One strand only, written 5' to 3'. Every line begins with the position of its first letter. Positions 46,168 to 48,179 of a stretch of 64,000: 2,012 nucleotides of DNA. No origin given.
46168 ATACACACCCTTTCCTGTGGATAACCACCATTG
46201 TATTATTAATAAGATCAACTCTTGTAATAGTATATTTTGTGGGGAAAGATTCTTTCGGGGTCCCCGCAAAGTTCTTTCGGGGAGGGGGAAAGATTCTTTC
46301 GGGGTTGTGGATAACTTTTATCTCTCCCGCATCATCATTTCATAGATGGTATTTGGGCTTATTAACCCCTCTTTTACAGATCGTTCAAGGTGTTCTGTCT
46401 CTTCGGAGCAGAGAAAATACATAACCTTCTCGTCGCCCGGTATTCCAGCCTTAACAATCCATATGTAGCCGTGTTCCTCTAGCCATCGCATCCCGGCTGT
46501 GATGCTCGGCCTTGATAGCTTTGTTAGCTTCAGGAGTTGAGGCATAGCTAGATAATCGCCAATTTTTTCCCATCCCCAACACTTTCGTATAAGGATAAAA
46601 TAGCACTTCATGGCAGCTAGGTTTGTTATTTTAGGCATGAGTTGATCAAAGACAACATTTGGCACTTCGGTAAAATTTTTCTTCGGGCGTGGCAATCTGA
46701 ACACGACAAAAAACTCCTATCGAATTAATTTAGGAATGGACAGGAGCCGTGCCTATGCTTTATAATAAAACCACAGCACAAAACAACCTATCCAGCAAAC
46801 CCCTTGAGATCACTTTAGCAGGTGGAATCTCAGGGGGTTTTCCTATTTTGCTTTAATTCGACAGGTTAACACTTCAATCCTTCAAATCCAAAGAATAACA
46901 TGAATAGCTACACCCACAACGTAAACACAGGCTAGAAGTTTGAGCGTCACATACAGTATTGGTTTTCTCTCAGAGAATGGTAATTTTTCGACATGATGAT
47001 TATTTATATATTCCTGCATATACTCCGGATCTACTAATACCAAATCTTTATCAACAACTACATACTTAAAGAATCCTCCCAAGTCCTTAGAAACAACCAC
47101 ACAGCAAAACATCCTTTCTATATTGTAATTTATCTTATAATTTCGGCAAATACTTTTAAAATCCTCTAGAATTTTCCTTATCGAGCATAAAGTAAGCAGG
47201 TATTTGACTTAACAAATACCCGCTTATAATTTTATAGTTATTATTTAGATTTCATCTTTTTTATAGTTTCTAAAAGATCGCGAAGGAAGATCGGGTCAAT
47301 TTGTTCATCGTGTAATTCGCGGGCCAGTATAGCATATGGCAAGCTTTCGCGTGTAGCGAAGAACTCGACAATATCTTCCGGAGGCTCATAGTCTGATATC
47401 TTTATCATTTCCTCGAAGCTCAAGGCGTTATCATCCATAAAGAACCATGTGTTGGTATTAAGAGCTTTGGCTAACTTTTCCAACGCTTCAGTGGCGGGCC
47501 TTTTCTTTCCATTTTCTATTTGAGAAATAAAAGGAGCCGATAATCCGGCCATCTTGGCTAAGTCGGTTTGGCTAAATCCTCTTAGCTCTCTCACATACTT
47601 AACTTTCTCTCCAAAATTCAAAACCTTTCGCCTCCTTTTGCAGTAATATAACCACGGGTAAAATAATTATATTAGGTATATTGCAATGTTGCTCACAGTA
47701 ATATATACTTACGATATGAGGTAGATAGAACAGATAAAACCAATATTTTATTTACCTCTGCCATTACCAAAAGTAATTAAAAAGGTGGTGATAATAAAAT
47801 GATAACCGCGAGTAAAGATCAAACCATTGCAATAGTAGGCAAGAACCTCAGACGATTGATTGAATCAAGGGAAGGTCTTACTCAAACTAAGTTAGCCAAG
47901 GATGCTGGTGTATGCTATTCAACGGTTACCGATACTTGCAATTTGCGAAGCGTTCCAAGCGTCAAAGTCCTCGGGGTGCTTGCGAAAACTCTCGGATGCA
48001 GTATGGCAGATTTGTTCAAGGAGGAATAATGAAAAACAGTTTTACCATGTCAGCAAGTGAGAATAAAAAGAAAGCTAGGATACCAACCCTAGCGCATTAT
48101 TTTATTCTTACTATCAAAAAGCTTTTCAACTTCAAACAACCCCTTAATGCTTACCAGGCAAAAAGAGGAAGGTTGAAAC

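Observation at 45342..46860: Plasmid replicon in place of the integrase: a probable phage-plasmid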

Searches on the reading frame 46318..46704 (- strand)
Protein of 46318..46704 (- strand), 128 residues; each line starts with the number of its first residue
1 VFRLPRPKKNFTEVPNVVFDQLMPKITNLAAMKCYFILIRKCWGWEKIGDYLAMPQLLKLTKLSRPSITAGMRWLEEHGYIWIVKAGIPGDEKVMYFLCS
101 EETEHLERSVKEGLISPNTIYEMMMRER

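Call 5: search_protein_families(library=pfam, proteins=[window:46318-46704:-], max_evalue=0.1)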
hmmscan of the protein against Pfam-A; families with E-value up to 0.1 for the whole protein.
window:46318-46704:- (128 aa): 1 family
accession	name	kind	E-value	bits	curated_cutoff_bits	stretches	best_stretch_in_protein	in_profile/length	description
PF04492.19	Phage_rep_O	-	0.00014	22.8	28.7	1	9-81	7-79/95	Bacteriophage replication protein O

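Call 6: search_protein_families(library=phrogs, proteins=[window:46318-46704:-], max_evalue=0.01)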
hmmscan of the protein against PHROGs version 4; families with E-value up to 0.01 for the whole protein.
window:46318-46704:- (128 aa): 4 families
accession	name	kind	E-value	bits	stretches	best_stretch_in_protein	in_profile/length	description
phrog_18020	-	DNA, RNA and nucleotide metabolism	4e-10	40.9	1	9-102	12-105/248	replication initiation O-like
phrog_21732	-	unknown function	4.2e-10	40.5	1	10-91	7-87/360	-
phrog_678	-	DNA, RNA and nucleotide metabolism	6.5e-10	40.1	1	9-104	30-140/346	replication initiation O-like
phrog_345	-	DNA, RNA and nucleotide metabolism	0.00045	21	1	9-86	25-102/297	replication initiation O-like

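Call 31: find_homologous_proteins(query=window:46318-46704:-, max_evalue=0.001)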
Query window:46318-46704:- (128 aa): 29 proteins with E <= 0.001 among 31 candidates.
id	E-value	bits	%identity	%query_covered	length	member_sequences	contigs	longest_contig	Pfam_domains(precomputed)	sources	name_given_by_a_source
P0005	3.5e-81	288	98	100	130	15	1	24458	-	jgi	-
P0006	5.1e-68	245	79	100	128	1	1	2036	PF04492.20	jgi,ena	-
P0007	9.4e-68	244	79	100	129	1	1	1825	PF04492.20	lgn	-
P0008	8.7e-67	241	78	100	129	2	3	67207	PF04492.20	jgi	-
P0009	5.3e-66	239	79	100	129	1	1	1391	PF04492.20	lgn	-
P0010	7.1e-65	235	76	100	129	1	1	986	PF04492.20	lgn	-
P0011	5.8e-63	229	73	100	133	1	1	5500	PF04492.20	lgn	-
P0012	6.1e-62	225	75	100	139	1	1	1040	PF04492.20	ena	-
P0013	1.1e-61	225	73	100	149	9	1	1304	PF04492.20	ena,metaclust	metaclust:\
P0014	1.3e-60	221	71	100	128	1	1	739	PF04492.20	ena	-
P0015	2.0e-60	221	72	100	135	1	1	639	PF04492.20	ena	-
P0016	2.8e-60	220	72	100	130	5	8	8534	PF04492.20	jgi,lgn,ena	-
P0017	5.6e-59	216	71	100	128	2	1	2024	PF04492.20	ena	-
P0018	1.1e-58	215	73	98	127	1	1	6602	PF04492.20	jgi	-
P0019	2.7e-58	214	72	98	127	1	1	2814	PF04492.20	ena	-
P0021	1.1e-57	212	70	100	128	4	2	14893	PF04492.20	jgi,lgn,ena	-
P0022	8.7e-57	209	68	100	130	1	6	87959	PF04492.20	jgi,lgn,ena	-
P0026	3.3e-50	187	60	100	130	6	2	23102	PF04492.20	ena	-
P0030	2.9e-48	181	62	100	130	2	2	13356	PF04492.20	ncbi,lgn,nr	ncbi:MAG: replication protein [Bacilli bacterium]|nr:replication protein [Bacilli bacterium]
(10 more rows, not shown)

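Call 32: find_encoding_contigs(protein=P0022, flank=10000, max_places=3)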
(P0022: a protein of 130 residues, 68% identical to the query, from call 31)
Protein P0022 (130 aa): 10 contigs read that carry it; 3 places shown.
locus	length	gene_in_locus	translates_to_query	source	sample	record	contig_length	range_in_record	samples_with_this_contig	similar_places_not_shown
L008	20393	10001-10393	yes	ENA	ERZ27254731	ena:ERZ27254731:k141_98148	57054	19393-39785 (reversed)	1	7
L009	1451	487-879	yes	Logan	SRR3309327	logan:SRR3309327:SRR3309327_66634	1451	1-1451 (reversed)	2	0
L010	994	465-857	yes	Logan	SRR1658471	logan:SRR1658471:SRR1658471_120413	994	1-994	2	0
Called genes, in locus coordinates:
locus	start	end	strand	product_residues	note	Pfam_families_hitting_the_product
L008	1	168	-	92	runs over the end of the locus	-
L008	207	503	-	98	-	-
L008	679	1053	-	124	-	-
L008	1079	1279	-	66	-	-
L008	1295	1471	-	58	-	-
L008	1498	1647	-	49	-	-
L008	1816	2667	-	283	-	PF06067:DUF932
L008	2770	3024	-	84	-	-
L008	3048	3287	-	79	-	PF21841:DUF6900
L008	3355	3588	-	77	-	-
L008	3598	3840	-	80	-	-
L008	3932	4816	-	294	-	PF12224:Amidoligase_2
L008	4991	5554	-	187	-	-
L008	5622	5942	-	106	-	-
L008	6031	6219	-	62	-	-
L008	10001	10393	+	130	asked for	PF04492:Phage_rep_O (weak)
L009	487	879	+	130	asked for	PF04492:Phage_rep_O (weak)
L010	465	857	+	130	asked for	PF04492:Phage_rep_O (weak)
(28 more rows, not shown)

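Call 33: find_encoding_contigs(protein=P0030, flank=10000, max_places=2)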
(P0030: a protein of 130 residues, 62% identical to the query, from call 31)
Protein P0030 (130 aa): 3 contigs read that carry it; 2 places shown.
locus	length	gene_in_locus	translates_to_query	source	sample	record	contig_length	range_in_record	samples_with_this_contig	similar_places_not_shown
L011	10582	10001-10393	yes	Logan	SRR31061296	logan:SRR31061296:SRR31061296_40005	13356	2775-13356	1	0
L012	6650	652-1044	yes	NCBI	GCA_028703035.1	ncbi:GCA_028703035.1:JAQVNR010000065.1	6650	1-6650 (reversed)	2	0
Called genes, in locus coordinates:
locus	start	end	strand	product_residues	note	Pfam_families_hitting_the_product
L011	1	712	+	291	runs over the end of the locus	PF01520:Amidase_3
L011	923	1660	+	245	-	-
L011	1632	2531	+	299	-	PF07460:NUMOD3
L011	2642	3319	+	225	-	-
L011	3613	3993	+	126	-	-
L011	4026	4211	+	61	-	-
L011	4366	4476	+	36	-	-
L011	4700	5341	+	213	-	-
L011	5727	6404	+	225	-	-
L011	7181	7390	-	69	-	-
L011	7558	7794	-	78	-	-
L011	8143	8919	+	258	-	PF00142:Fer4_NifH (faint), PF01656:CbiA, PF02374:ArsA_ATPase (weak), PF06564:CBP_BcsQ (faint), PF09140:MipZ (faint), PF10609:ParA (faint), PF13614:AAA_31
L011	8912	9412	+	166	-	-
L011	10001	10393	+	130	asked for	PF04492:Phage_rep_O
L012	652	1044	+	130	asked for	PF04492:Phage_rep_O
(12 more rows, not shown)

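Call 34: find_encoding_contigs(protein=P0005, flank=10000, max_places=3)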
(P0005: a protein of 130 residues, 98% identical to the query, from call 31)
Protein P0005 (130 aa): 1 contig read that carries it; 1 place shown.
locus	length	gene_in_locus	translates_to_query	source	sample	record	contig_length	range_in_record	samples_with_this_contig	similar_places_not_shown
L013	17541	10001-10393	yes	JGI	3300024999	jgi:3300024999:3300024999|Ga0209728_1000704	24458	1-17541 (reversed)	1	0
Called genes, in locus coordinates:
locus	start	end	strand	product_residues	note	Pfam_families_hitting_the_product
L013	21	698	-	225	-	-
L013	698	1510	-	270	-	PF12684:DUF3799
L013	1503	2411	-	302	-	PF03837:RecT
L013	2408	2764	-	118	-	-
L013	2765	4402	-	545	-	PF13175:AAA_15, PF13476:AAA_23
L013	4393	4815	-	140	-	-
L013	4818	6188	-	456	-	PF00145:DNA_methylase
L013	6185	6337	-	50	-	PF21847:DUF6906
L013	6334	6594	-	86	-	-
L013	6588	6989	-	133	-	PF09643:YopX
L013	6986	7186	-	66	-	-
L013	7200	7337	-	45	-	-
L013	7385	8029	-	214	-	PF09669:Phage_pRha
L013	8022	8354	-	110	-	-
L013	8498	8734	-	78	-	-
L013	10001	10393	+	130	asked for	-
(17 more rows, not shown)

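Call 35: find_encoding_contigs(protein=P0026, flank=10000, max_places=2)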
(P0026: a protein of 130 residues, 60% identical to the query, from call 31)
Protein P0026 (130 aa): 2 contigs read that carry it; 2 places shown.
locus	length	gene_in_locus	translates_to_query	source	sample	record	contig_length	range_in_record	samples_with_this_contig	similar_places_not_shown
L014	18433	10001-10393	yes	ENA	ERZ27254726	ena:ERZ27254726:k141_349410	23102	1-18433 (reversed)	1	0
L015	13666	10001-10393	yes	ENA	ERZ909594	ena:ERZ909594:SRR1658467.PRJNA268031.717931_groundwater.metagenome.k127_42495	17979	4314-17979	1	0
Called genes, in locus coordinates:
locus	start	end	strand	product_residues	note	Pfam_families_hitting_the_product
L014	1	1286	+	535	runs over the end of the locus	PF00270:DEAD (weak), PF04851:ResIII, PF00271:Helicase_C (weak)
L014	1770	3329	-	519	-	-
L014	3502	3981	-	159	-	-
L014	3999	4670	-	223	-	-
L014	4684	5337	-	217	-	PF01551:Peptidase_M23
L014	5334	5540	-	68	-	-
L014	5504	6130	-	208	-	-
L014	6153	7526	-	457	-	PF01580:FtsK_SpoIIIE (weak)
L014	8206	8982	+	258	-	PF00142:Fer4_NifH (faint), PF01656:CbiA, PF02374:ArsA_ATPase (weak), PF09140:MipZ (faint), PF10609:ParA (weak), PF13614:AAA_31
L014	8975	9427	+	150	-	-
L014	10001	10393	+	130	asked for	PF04492:Phage_rep_O (weak)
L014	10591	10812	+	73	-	-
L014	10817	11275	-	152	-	PF18907:DUF5662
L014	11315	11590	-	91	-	-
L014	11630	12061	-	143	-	PF05014:Nuc_deoxyrib_tr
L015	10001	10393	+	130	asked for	PF04492:Phage_rep_O (weak)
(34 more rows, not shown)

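Call 36: find_encoding_contigs(protein=P0021, flank=10000, max_places=2)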
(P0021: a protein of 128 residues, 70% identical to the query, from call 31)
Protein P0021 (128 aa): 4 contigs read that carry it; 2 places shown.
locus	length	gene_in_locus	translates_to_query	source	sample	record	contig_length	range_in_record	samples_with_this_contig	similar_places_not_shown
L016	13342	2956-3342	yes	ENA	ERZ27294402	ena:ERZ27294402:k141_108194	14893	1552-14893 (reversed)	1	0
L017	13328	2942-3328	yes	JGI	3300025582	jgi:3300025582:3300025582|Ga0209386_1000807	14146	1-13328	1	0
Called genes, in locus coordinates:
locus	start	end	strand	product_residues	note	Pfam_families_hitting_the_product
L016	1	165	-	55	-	?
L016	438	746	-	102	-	-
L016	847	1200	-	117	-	-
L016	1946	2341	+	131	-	PF13560:HTH_31 (faint), PF01381:HTH_3, PF13443:HTH_26 (faint)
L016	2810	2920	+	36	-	-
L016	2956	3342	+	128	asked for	PF04492:Phage_rep_O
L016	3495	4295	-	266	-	PF01844:HNH, PF14279:HNH_5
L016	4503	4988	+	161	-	-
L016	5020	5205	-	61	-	-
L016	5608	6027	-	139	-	-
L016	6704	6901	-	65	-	-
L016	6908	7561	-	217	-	PF01510:Amidase_2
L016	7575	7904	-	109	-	-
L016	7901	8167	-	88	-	PF14520:HHH_5 (faint), PF12836:HHH_3, PF00633:HHH (weak)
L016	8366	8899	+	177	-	-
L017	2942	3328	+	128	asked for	PF04492:Phage_rep_O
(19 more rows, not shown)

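Call 40: search_dna_similar(query=window:46318-46704:-, collection=plasmids, mode=protein, max_evalue=0.001, max_rows=25)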
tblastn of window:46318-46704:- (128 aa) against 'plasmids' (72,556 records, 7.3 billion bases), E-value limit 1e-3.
Records with a match: 10; places in all: 11; records where one place covers at least 80% of the query: 0.
Best place of each record, by identity: <60% 10.
By first word of the organism name: Acinetobacter 9; Bacillus 1.
By predicted mobility (MOB-suite, as given by PLSDB): non-mobilizable 7; mobilizable 2; conjugative 1.
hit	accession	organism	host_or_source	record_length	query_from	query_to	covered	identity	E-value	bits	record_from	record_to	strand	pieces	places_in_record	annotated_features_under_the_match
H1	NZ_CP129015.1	Bacillus carboniphilus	-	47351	1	91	71%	29.8%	3e-5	49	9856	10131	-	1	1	hypothetical protein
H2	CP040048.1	Acinetobacter baumannii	Homo sapiens,blood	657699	10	81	56%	33.3%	1e-4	47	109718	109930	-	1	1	none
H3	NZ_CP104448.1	Acinetobacter baumannii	Homo sapiens,sputum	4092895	10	81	56%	33.3%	2e-4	46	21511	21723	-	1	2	none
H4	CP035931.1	Acinetobacter baumannii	Homo sapiens,blood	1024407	10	81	56%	33.3%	2e-4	46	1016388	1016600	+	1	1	MarR family transcriptional regulator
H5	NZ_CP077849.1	Acinetobacter baumannii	Homo sapiens,Rectal swab_P28_BU14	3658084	10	81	56%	33.3%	2e-4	46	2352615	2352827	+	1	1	none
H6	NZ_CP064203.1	Acinetobacter baumannii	Homo sapiens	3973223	10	81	56%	33.3%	2e-4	46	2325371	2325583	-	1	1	none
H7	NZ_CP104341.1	Acinetobacter baumannii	Homo sapiens,Wound/Abscess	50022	10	81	56%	31.9%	5e-5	48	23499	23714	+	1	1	replication protein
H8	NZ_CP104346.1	Acinetobacter baumannii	Homo sapiens,Wound/Abscess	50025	10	81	56%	31.9%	5e-5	48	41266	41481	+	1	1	replication protein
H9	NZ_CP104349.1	Acinetobacter baumannii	Homo sapiens,sputum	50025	10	81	56%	31.9%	5e-5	48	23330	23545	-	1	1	replication protein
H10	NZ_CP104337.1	Acinetobacter baumannii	Homo sapiens,blood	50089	10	81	56%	31.9%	5e-5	48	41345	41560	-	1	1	replication protein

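Call 41: search_dna_similar(query=window:46318-46704:-, collection=phages, mode=protein, max_evalue=0.001, max_rows=25)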
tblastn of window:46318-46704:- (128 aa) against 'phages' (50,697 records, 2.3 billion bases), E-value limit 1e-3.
Records with a match: 16; places in all: 16; records where one place covers at least 80% of the query: 0.
Best place of each record, by identity: <60% 16.
By first word of the organism name: Acinetobacter 14; Pasteurella 2.
By host as written in the record: Acinetobacter baumannii 703 3; Acinetobacter baumannii 1971 3; Acinetobacter baumannii 2; - 2; Pasteurella multocida Past3 1; Pasteurella multocida 1; Acinetobacter baumannii 1656-2 1; Acinetobacter baumannii Ab105 1; and 2 more.
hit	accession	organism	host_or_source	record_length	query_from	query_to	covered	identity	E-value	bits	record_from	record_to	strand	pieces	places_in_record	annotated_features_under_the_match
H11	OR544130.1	Pasteurella phage Pmp13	Pasteurella multocida Past3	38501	10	81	56%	36.1%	3e-7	53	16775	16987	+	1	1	replication initiation O-like protein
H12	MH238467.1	Pasteurella phage Pm86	Pasteurella multocida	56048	10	81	56%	36.1%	4e-7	53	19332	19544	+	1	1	replication protein O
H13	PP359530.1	Acinetobacter phage vB_AbaSI_1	Acinetobacter baumannii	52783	10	91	64%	31.7%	9e-6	49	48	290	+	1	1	replication protein O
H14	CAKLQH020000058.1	Acinetobacter phage MD-2021a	not known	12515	10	81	56%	33.3%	9e-5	46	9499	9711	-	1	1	phage replication protein O, N-terminal domain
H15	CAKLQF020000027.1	Acinetobacter phage MD-2021a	not known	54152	10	81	56%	33.3%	9e-5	46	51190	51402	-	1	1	phage replication protein O, N-terminal domain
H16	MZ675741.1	Acinetobacter phage Ab1656-2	Acinetobacter baumannii 1656-2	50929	10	81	56%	33.3%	1e-4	46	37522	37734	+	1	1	replication protein O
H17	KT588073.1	Acinetobacter phage Ab105-3phi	Acinetobacter baumannii Ab105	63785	10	81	56%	33.3%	1e-4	46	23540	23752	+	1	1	hypothetical protein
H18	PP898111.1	Acinetobacter phage phi9102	Acinetobacter baumannii 9102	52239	10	81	56%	33.3%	1e-4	46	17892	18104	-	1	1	record has no annotation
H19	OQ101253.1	Acinetobacter phage Aclw_9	Acinetobacter baumannii 703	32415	10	81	56%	31.9%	2e-5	48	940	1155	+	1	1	record has no annotation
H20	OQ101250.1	Acinetobacter phage Acba_1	Acinetobacter baumannii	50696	10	81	56%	31.9%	2e-5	48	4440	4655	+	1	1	hypothetical protein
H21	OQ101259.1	Acinetobacter phage Acba_18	Acinetobacter baumannii 703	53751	10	81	56%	31.9%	2e-5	48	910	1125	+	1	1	record has no annotation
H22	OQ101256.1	Acinetobacter phage Acba_14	Acinetobacter baumannii 1971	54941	10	81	56%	31.9%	2e-5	48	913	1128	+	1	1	hypothetical protein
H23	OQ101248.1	Acinetobacter phage Acba_3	Acinetobacter baumannii 1971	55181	10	81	56%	31.9%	2e-5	48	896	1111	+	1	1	hypothetical protein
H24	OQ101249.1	Acinetobacter phage Acba_4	Acinetobacter baumannii 1971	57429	10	81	56%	31.9%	2e-5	48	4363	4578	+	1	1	replication protein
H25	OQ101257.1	Acinetobacter phage Acba_15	Acinetobacter baumannii 703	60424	10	81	56%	31.9%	2e-5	48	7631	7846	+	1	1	hypothetical protein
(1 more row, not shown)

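Call 42: get_annotated_region(hit=H1, flank=9000)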
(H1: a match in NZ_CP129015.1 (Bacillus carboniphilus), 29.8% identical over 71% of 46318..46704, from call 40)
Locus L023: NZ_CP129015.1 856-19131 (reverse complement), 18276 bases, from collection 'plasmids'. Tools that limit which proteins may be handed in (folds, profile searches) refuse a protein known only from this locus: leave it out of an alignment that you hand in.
description: Bacillus carboniphilus strain SaN35-3 plasmid unnamed2, complete sequence
organism: Bacillus carboniphilus (NCBI taxid 86663)
taxonomy: Bacteria; Bacillota; Bacilli; Bacillales; Bacillaceae; Bacillus; Bacillus carboniphilus
host: -; source: -; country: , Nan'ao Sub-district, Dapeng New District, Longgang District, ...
typing (MOB-suite, as given by PLSDB): non-mobilizable
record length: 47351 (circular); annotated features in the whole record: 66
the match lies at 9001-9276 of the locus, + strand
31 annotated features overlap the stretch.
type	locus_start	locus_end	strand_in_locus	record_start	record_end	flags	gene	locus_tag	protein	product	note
CDS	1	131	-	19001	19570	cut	-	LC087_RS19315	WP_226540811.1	host-nuclease inhibitor Gam family protein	-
CDS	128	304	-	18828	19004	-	-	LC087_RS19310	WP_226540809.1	hypothetical protein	-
CDS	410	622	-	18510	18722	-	-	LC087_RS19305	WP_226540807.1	hypothetical protein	-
CDS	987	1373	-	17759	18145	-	-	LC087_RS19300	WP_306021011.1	hypothetical protein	-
CDS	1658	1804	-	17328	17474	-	-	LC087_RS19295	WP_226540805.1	hypothetical protein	-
CDS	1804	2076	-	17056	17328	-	-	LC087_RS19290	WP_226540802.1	hypothetical protein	-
CDS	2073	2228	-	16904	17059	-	-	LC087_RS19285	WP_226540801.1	hypothetical protein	-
CDS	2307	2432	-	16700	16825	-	-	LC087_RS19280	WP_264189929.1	hypothetical protein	-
CDS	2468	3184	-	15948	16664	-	-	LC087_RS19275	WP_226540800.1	ORF6C domain-containing protein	-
CDS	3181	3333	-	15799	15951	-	-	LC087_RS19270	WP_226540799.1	hypothetical protein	-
CDS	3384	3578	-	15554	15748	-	-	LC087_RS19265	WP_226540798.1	helix-turn-helix transcriptional regulator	-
CDS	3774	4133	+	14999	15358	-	-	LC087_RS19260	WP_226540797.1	helix-turn-helix transcriptional regulator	-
CDS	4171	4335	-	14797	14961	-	-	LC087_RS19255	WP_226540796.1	hypothetical protein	-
CDS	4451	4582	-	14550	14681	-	-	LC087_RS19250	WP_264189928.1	hypothetical protein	-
CDS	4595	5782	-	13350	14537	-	-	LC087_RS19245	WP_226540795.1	AimR family lysis-lysogeny pheromone receptor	-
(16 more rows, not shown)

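Call 46: find_encoding_contigs(protein=P0008, flank=10000, max_places=3)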
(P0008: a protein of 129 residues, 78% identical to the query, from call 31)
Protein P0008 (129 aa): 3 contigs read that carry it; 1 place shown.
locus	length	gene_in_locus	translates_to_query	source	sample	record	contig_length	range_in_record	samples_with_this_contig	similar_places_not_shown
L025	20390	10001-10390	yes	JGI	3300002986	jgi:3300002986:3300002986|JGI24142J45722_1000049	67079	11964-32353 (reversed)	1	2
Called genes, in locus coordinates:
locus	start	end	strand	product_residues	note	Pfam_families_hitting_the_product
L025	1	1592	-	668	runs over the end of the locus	-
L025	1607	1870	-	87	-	-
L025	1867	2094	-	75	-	-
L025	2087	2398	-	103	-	-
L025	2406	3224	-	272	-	-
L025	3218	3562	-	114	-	PF08769:Spo0A_C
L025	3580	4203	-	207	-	-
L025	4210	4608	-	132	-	-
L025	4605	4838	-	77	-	-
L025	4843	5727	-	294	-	-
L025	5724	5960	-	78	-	-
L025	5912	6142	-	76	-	-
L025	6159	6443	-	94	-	-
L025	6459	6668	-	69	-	-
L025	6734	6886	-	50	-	-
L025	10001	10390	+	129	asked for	PF04492:Phage_rep_O (weak)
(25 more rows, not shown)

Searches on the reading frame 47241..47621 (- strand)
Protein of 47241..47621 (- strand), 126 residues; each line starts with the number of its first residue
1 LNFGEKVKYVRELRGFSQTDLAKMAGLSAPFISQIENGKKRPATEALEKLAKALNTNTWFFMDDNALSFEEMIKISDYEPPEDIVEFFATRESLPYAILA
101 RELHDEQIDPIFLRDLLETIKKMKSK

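Call 5: search_protein_families(library=pfam, proteins=[window:47241-47621:-], max_evalue=0.1)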
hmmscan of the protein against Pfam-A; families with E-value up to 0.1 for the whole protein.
window:47241-47621:- (126 aa): 7 families
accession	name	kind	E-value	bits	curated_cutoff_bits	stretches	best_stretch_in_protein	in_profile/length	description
PF01381.28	HTH_3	-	2e-16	60.2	23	1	7-57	1-51/55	Helix-turn-helix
PF13560.12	HTH_31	-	7.5e-11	42.6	27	1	3-56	2-56/64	Helix-turn-helix domain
PF13443.12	HTH_26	-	1.1e-09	38.8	22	1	8-56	3-52/63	Cro/C1-type HTH DNA-binding domain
PF12844.13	HTH_19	-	1.7e-09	37.9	30.2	1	4-57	1-54/64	Helix-turn-helix domain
PF13744.12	HTH_37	-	0.0035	17.6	27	1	7-41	23-57/80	Helix-turn-helix domain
PF24718.1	HTH_73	-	0.027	14.8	27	1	7-40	30-63/71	HTH-like domain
PF13413.12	HTH_25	-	0.042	14.1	24.6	1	10-39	5-34/62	Helix-turn-helix domain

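Call 6: search_protein_families(library=phrogs, proteins=[window:47241-47621:-], max_evalue=0.01)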
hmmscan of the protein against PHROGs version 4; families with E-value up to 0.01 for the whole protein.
window:47241-47621:- (126 aa): 27 families (the best 25 are shown)
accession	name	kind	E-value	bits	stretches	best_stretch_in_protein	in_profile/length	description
phrog_8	-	transcription regulation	1e-15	59.1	1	1-73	75-155/346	transcriptional regulator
phrog_2439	-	transcription regulation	7.7e-14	52.3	1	4-65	9-70/367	transcriptional regulator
phrog_3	-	transcription regulation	2e-13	51.9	1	1-76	87-163/430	transcriptional repressor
phrog_5823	-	transcription regulation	1e-12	49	1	1-58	5-63/404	transcriptional regulator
phrog_4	-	transcription regulation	1.7e-12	48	1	1-84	135-211/400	transcriptional repressor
phrog_7241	-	transcription regulation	1.2e-11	45.7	1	6-57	65-116/122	transcriptional regulator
phrog_2967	-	transcription regulation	2.5e-11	44.6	1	2-66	10-74/225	transcriptional regulator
phrog_1373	-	transcription regulation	2e-09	38.6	1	3-57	64-118/166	transcriptional regulator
phrog_2104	-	unknown function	4.5e-09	37.5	1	5-51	42-88/103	-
phrog_2328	-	transcription regulation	1.4e-06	29.1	1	3-66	16-79/128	transcriptional repressor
phrog_147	-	transcription regulation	2e-06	29.1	1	1-65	3-70/100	transcriptional regulator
phrog_1468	-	transcription regulation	6.2e-06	26.7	1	2-59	7-63/67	transcriptional repressor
phrog_3642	-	DNA, RNA and nucleotide metabolism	1.5e-05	25.8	1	6-58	11-64/79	HTH DNA binding protein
phrog_4583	-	transcription regulation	3.2e-05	24.9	1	14-65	22-73/81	transcriptional repressor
phrog_4836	-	transcription regulation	8.1e-05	23.3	1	2-65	75-138/194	CII-like regulator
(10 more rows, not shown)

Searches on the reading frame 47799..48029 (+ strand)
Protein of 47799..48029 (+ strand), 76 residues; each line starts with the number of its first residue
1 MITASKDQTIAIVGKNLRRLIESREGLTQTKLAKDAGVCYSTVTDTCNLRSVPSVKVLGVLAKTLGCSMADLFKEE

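Call 5: search_protein_families(library=pfam, proteins=[window:47799-48029:+], max_evalue=0.1)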
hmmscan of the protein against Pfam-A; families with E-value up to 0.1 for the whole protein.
window:47799-48029:+ (76 aa): 3 families
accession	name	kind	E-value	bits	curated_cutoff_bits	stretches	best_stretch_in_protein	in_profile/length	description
PF13443.12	HTH_26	-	2.1e-07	31.5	22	1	16-74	1-59/63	Cro/C1-type HTH DNA-binding domain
PF01381.28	HTH_3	-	3.2e-07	30.7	23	1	17-72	1-55/55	Helix-turn-helix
PF13560.12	HTH_31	-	2.6e-05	24.9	27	1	16-69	5-58/64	Helix-turn-helix domain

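Call 6: search_protein_families(library=phrogs, proteins=[window:47799-48029:+], max_evalue=0.01)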
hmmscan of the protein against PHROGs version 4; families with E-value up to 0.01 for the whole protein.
window:47799-48029:+ (76 aa): 14 families
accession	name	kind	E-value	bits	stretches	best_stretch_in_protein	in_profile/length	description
phrog_3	-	transcription regulation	1.3e-08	36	1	8-75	84-148/430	transcriptional repressor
phrog_4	-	transcription regulation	2.8e-08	34.2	1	11-75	135-194/400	transcriptional repressor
phrog_2967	-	transcription regulation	3.3e-07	31.1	1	6-75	4-72/225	transcriptional regulator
phrog_8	-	transcription regulation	5.6e-07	30.3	1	5-73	69-136/346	transcriptional regulator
phrog_4583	-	transcription regulation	1.2e-06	29.4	1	9-76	7-73/81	transcriptional repressor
phrog_5823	-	transcription regulation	2.4e-06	28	1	13-73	7-67/404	transcriptional regulator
phrog_7241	-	transcription regulation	1.8e-05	25.7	1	14-73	62-121/122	transcriptional regulator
phrog_1373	-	transcription regulation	4.8e-05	24.4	1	23-71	73-121/166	transcriptional regulator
phrog_1702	-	transcription regulation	5.7e-05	24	1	16-75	17-78/87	transcriptional repressor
phrog_9103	-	transcription regulation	0.00031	21.8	1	29-72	25-67/78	transcriptional repressor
phrog_2328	-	transcription regulation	0.00034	21.4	1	23-75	25-77/128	transcriptional repressor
phrog_2439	-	transcription regulation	0.00036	20.5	1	9-73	4-67/367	transcriptional regulator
phrog_13326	-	unknown function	0.0014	19.8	1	28-74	9-55/151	-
phrog_3949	-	transcription regulation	0.0051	17.8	1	18-73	18-73/161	transcriptional repressor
